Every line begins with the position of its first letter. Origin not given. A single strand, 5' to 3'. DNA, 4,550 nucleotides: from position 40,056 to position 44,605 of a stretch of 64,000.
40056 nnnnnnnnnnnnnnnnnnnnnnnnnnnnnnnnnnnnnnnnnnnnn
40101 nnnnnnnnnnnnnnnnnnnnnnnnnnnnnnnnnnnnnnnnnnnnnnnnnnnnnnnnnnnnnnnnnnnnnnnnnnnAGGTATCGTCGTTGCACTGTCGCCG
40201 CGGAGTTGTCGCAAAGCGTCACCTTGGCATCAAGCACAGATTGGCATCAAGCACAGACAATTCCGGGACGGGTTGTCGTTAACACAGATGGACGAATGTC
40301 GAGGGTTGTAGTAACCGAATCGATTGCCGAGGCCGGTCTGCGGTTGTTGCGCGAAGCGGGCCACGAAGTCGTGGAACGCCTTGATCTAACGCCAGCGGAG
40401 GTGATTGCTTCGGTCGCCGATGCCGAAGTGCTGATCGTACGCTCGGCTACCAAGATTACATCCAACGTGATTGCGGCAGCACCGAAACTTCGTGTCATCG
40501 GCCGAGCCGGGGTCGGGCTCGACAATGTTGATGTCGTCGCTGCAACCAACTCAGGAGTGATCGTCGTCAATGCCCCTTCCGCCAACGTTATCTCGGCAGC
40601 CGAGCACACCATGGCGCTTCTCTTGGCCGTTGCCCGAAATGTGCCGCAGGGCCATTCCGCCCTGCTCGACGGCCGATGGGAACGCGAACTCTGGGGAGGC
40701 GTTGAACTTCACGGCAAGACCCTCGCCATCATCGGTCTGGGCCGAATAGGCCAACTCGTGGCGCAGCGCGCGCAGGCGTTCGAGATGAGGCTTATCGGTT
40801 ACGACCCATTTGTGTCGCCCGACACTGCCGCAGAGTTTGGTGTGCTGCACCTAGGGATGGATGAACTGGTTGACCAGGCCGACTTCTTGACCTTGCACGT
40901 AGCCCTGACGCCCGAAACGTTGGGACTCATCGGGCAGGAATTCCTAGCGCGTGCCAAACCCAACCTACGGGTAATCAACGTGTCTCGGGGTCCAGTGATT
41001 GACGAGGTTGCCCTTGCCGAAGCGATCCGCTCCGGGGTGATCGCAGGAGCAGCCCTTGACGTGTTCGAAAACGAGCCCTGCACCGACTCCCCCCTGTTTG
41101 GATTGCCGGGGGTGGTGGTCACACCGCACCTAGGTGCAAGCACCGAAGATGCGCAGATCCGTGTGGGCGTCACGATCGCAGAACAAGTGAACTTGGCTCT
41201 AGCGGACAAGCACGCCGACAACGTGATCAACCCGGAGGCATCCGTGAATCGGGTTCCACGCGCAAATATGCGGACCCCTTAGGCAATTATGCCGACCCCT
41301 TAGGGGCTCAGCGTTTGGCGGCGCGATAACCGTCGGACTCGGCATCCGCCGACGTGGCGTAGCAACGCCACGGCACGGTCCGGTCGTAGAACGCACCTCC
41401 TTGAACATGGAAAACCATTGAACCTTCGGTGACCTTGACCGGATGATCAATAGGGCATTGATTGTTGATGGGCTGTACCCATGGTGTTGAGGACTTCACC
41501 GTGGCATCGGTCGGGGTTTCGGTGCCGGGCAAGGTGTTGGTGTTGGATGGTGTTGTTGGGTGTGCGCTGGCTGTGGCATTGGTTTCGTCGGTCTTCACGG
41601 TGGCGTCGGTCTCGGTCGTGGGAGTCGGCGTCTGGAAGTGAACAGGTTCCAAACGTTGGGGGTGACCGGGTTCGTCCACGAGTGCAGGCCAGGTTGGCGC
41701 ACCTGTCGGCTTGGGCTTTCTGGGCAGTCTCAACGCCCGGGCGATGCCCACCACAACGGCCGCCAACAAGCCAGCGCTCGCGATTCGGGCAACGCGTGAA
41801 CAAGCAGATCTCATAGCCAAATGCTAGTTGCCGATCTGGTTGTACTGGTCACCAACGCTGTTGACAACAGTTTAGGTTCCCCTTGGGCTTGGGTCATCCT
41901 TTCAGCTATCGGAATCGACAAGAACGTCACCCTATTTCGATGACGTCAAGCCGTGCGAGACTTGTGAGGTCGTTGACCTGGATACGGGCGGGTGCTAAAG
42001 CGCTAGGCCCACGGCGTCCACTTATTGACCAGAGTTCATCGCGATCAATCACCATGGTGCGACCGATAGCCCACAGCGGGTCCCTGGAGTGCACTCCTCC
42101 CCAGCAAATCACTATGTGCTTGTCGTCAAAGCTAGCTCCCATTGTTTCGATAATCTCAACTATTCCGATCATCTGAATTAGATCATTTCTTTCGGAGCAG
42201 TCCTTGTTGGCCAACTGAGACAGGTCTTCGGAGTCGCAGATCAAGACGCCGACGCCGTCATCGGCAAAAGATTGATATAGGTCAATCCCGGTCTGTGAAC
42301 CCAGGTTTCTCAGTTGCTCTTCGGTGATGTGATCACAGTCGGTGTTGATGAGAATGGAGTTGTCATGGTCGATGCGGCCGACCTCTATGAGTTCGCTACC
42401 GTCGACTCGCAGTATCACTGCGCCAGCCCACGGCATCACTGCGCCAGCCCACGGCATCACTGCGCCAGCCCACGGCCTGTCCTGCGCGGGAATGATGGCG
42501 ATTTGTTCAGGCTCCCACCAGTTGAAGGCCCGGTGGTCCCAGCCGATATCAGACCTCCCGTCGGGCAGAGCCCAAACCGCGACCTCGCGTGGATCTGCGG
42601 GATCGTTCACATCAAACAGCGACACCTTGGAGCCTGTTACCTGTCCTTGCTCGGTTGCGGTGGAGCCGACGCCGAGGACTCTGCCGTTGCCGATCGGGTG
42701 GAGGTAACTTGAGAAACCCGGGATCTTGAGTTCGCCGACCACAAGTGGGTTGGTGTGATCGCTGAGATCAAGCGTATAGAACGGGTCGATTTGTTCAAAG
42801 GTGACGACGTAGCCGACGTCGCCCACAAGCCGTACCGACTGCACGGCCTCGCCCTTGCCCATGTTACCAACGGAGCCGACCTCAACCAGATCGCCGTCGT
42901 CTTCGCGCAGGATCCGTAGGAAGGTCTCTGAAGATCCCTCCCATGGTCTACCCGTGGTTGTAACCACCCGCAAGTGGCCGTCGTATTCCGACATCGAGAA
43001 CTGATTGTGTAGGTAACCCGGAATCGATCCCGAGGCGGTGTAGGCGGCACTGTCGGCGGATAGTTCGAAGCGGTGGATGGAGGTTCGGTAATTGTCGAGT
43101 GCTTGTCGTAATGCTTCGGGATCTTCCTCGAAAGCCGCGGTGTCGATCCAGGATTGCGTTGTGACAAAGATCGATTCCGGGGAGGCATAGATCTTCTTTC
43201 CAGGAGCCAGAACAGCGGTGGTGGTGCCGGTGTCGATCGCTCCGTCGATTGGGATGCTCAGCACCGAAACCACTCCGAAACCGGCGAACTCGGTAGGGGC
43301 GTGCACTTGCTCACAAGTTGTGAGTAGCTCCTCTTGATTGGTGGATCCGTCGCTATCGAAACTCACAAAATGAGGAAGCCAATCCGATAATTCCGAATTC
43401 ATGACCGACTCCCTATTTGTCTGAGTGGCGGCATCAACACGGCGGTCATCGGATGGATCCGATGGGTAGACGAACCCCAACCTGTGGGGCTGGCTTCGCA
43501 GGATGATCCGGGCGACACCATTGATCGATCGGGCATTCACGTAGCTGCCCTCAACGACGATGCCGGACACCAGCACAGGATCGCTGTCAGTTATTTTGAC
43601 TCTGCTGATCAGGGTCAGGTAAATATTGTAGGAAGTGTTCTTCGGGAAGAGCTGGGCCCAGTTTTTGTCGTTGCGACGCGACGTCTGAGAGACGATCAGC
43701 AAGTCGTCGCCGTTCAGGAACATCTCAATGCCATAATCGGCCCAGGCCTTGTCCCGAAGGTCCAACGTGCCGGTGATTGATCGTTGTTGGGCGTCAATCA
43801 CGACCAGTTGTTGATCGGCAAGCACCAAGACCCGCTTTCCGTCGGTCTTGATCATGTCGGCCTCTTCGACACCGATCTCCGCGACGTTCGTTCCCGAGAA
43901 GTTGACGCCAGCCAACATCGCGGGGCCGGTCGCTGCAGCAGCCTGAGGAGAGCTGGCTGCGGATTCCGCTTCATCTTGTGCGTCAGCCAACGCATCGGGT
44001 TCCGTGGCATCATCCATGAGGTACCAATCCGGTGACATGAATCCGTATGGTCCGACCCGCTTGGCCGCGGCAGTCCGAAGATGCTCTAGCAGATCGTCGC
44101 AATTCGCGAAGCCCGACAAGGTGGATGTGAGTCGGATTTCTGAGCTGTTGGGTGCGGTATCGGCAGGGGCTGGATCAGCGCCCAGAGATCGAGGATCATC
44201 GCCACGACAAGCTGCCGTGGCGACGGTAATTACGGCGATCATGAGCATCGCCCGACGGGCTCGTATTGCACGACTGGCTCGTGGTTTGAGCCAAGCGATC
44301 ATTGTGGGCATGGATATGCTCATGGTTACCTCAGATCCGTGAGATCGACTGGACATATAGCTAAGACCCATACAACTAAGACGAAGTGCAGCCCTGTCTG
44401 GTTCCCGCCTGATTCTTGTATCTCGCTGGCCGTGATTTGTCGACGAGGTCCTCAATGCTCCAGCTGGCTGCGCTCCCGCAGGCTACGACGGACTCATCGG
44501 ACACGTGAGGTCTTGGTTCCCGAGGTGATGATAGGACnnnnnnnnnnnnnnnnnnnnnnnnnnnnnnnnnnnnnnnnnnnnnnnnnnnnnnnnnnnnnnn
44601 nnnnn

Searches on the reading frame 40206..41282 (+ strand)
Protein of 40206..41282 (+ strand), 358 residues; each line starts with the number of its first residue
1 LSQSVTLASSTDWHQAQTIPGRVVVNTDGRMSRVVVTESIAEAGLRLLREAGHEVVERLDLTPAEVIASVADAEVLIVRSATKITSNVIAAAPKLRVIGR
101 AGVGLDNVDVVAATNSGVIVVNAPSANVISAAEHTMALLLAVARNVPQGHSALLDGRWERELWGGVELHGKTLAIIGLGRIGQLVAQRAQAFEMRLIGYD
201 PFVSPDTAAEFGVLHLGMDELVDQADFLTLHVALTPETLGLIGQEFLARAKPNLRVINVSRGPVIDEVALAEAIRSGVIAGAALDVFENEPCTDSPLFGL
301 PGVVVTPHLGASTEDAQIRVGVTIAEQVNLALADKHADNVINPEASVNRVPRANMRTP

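Call 12: search_protein_families(library=pfam, proteins=[window:40206-41282:+], max_evalue=0.001)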
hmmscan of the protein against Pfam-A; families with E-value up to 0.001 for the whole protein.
window:40206-41282:+ (358 aa): 2 families
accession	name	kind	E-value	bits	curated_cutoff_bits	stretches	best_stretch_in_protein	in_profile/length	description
PF02826.25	2-Hacid_dh_C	-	1.7e-57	194.1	25.1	1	136-310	1-178/178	D-isomer specific 2-hydroxyacid dehydrogenase, NAD binding domain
PF00389.36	2-Hacid_dh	-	1.3e-34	119.2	24.6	1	34-342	1-134/134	D-isomer specific 2-hydroxyacid dehydrogenase, catalytic domain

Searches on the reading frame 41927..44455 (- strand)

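Call 12: search_protein_families(library=pfam, proteins=[window:41927-44455:-], max_evalue=0.001)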
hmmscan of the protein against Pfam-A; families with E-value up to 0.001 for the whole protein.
window:41927-44455:- (842 aa): 1 family
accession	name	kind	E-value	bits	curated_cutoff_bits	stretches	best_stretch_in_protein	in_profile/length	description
PF09826.15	Beta_propel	-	1.1e-120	404.3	22.4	1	186-699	1-464/495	Beta propeller domain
